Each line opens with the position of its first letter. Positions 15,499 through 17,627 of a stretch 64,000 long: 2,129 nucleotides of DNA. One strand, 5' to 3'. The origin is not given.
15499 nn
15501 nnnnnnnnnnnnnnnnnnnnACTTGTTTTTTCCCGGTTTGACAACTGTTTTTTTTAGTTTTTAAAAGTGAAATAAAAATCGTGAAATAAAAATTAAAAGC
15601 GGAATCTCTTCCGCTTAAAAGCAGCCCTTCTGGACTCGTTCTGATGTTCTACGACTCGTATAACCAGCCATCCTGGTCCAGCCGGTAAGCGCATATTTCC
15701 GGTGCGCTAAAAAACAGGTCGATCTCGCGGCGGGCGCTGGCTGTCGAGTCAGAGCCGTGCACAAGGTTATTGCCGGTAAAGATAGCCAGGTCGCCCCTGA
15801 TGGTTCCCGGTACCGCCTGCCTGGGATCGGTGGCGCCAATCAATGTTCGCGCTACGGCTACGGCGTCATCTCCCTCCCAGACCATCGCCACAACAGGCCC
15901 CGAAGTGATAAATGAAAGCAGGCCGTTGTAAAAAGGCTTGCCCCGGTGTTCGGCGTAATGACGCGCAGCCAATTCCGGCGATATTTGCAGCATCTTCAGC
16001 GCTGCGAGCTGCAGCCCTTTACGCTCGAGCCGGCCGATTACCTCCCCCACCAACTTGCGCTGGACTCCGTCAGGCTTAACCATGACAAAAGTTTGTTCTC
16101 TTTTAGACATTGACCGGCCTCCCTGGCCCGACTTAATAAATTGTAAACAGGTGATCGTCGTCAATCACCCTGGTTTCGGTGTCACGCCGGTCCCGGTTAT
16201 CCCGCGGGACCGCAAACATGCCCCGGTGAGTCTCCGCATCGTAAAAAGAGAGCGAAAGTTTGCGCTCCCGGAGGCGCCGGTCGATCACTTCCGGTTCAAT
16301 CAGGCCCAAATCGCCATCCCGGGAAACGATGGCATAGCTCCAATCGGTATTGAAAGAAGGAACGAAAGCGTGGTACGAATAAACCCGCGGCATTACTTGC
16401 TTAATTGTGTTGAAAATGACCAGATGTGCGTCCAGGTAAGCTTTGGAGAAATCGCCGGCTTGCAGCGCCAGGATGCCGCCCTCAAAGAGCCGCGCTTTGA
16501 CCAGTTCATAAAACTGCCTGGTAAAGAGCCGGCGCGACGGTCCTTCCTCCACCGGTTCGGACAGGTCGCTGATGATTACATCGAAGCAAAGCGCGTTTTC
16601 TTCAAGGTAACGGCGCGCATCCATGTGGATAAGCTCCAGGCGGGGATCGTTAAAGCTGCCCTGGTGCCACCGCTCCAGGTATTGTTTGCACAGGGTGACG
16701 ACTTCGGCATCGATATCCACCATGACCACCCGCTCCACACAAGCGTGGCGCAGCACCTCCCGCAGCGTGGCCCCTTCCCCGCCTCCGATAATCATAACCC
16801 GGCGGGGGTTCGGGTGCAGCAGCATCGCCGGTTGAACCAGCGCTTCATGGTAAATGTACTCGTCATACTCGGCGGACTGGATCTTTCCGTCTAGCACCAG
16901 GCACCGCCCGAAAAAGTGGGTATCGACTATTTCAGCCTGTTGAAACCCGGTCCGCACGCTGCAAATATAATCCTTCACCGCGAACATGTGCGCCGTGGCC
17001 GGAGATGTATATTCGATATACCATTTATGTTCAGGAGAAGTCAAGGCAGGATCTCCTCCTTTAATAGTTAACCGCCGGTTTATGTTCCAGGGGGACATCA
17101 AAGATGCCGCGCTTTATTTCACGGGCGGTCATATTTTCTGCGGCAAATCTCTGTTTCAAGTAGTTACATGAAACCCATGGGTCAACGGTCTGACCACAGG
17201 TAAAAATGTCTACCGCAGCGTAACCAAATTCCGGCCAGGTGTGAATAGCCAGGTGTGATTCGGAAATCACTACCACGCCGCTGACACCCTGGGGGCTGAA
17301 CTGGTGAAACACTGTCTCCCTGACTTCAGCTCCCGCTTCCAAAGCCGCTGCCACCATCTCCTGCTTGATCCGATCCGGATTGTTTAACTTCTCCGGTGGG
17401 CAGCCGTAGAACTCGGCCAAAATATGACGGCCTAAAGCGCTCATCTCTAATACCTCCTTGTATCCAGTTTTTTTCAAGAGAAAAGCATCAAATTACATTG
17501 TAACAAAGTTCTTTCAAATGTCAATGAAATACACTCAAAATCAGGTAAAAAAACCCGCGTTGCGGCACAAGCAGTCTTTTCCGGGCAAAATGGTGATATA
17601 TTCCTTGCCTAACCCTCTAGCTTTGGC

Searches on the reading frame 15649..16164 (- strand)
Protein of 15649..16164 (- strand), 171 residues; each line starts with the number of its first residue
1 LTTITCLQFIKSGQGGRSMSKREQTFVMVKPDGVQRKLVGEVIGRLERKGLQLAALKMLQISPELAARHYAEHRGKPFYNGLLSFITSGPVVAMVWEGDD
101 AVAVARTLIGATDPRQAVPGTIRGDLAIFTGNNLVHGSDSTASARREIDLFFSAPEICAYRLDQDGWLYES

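Call 49: search_protein_families(library=pfam, proteins=[window:15649-16164:-], max_evalue=0.00001)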
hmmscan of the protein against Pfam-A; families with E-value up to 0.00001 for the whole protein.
window:15649-16164:- (171 aa): 1 family
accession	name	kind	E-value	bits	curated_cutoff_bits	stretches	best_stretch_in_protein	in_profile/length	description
PF00334.24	NDK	-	4.2e-56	189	27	1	23-156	1-134/135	Nucleoside diphosphate kinase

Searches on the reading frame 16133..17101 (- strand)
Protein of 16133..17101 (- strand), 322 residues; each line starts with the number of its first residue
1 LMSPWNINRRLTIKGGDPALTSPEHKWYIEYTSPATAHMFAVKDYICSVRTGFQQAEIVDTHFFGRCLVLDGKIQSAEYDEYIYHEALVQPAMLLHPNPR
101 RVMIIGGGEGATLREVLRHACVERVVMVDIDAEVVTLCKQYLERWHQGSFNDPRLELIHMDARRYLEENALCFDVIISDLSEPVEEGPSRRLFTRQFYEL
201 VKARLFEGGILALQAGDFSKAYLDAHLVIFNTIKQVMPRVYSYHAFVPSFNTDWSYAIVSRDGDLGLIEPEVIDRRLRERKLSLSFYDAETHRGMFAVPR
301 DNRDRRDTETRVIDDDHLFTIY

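Call 49: search_protein_families(library=pfam, proteins=[window:16133-17101:-], max_evalue=0.00001)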
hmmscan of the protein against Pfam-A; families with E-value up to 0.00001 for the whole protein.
window:16133-17101:- (322 aa): 3 families
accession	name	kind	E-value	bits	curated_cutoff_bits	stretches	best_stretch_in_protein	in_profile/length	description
PF01564.23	Spermine_synth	-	2e-44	151.8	22.9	1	81-258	1-174/186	Spermine/spermidine synthase domain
PF17284.7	Spermine_synt_N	-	1.6e-10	41.1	22.1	1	27-78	2-53/53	Spermidine synthase tetramerisation domain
PF13649.12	Methyltransf_25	-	4.5e-06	27.7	27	1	103-180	2-73/97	Methyltransferase domain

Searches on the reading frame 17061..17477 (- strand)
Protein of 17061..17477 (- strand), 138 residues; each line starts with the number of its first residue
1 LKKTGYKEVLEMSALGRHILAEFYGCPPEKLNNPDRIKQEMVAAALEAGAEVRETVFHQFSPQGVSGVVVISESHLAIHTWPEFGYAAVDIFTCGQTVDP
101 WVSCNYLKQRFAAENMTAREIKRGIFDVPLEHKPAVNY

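Call 49: search_protein_families(library=pfam, proteins=[window:17061-17477:-], max_evalue=0.00001)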
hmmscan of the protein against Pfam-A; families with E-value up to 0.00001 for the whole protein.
window:17061-17477:- (138 aa): 1 family
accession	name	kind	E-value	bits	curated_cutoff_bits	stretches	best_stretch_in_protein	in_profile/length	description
PF02675.21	AdoMet_dc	-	5.8e-44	149.2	25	1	18-124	1-107/107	S-adenosylmethionine decarboxylase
